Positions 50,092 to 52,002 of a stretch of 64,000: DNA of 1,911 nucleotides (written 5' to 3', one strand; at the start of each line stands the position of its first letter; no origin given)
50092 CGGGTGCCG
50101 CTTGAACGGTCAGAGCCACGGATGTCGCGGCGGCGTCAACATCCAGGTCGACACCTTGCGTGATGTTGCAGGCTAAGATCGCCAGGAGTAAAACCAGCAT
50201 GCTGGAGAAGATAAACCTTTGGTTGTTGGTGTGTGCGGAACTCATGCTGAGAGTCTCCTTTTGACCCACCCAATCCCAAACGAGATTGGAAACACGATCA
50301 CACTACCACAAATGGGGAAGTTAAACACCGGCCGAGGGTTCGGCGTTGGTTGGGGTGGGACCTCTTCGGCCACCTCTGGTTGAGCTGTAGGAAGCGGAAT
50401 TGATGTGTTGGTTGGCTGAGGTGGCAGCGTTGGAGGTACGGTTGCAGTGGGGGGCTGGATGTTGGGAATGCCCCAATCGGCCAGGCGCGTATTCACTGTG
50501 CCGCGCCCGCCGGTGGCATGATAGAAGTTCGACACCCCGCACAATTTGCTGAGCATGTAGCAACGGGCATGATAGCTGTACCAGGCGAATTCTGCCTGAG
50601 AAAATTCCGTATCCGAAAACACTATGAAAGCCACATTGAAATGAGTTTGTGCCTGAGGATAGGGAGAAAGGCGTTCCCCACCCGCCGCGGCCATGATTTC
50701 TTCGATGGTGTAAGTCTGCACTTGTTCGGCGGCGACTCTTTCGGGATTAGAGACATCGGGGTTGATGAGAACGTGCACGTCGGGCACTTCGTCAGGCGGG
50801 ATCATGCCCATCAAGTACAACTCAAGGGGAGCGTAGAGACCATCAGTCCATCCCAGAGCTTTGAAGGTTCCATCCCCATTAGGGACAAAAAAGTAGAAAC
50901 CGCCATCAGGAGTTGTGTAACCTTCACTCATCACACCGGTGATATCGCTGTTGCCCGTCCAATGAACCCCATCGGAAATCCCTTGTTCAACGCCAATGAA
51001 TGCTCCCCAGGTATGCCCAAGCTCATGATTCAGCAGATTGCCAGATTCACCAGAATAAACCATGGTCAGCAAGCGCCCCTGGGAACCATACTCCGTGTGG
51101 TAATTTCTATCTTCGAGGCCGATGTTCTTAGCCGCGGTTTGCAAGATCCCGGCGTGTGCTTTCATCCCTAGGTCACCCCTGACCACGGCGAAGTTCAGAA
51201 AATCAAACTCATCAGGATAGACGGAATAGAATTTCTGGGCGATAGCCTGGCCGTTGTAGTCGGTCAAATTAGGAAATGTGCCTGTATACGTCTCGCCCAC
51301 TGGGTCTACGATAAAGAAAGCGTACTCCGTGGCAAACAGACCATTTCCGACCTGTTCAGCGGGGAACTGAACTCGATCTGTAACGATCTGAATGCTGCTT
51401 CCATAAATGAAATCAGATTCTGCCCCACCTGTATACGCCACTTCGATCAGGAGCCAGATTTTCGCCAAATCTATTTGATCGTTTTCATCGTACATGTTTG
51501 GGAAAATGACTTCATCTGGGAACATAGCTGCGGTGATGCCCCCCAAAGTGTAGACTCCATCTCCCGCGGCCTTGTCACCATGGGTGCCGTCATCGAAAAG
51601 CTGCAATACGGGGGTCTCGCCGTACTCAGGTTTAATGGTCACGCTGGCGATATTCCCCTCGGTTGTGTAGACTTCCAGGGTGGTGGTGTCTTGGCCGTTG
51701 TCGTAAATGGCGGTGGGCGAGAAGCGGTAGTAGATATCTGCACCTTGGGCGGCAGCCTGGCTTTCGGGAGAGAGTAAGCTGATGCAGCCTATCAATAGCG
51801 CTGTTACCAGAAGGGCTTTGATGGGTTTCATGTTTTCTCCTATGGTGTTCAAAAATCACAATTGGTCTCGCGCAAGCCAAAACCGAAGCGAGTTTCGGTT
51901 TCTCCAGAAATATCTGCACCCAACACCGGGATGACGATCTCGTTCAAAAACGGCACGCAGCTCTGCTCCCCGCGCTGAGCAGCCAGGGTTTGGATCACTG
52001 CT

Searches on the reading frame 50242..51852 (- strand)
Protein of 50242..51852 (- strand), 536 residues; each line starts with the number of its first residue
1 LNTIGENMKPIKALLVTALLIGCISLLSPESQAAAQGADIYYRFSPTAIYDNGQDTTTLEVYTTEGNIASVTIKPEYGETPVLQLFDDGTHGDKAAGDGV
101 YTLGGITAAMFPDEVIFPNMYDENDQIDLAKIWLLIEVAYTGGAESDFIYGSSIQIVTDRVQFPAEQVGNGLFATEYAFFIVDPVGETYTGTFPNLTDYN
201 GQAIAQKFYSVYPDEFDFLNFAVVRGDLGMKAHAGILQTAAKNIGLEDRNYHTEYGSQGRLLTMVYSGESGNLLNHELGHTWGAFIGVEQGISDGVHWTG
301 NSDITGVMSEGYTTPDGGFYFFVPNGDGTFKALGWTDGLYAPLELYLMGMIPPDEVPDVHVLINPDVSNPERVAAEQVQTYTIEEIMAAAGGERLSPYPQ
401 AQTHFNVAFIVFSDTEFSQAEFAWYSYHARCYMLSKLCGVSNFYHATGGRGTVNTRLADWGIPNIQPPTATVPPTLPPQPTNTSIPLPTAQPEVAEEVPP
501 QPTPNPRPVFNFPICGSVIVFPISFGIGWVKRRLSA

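Call 5: search_protein_families(library=pfam, proteins=[window:50242-51852:-], max_evalue=0.01)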
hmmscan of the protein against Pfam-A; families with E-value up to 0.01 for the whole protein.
window:50242-51852:- (536 aa): 0 families

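Call 6: search_protein_families(library=ncbifam, proteins=[window:50242-51852:-], max_evalue=0.01)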
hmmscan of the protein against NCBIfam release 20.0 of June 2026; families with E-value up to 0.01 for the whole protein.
window:50242-51852:- (536 aa): 1 family
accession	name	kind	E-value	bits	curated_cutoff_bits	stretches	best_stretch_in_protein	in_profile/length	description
NF041940.1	choice_anch_X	domain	5.5e-08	32.4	25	1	83-102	1-20/37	choice-of-anchor X domain-containing protein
